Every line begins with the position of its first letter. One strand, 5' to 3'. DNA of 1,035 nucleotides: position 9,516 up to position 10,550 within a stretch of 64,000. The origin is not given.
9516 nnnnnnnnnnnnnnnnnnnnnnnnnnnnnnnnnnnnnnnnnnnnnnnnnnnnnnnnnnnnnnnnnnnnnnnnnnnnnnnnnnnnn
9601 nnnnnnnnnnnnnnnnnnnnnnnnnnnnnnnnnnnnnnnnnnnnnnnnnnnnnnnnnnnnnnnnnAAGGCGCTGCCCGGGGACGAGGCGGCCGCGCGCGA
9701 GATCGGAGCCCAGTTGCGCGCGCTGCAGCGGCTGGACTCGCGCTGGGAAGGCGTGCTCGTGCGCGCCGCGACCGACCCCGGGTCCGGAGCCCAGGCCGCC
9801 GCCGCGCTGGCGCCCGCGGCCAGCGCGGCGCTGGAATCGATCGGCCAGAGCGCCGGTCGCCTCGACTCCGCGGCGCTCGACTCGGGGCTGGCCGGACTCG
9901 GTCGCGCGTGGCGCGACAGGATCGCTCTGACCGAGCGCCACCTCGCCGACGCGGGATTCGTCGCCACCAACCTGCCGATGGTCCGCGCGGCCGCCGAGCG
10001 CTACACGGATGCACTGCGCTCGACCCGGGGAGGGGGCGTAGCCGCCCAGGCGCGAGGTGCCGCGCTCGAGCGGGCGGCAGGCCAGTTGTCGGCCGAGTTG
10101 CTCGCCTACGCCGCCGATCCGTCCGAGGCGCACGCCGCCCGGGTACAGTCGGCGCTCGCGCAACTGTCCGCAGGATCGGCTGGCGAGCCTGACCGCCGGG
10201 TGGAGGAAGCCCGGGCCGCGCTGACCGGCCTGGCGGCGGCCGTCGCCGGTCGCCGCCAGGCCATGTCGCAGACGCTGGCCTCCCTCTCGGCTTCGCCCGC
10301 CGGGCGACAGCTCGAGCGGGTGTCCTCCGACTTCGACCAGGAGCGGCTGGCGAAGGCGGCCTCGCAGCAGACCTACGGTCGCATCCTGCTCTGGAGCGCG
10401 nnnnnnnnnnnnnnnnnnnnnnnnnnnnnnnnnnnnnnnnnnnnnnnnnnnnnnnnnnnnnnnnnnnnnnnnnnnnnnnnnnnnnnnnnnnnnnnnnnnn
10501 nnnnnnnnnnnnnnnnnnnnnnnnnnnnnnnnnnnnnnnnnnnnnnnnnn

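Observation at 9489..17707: Tandemly duplicated sensor histidine kinase + (Ser/Thr kinase-REC-REC) module: a two-component system whose output is a Hanks kinase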

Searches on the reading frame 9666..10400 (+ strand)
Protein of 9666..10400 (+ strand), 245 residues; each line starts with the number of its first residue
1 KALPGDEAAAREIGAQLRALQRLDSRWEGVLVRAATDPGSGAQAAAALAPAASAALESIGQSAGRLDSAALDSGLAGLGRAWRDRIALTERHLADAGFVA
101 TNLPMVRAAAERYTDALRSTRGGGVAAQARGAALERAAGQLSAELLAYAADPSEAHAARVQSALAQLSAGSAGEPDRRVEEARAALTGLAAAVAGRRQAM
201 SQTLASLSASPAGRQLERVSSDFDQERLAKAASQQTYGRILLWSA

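Call 64: search_protein_families(library=pfam, proteins=[window:9666-10400:+], max_evalue=10)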
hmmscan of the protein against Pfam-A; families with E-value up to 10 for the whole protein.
window:9666-10400:+ (245 aa): 2 families
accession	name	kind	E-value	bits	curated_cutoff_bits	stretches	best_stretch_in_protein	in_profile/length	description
PF19443.4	DAHL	-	2.9e-14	53.8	38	1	7-237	3-220/221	DAHL domain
PF15318.11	Bclt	-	2.7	8.2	25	1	7-50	122-165/195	Putative Bcl-2 like protein of testis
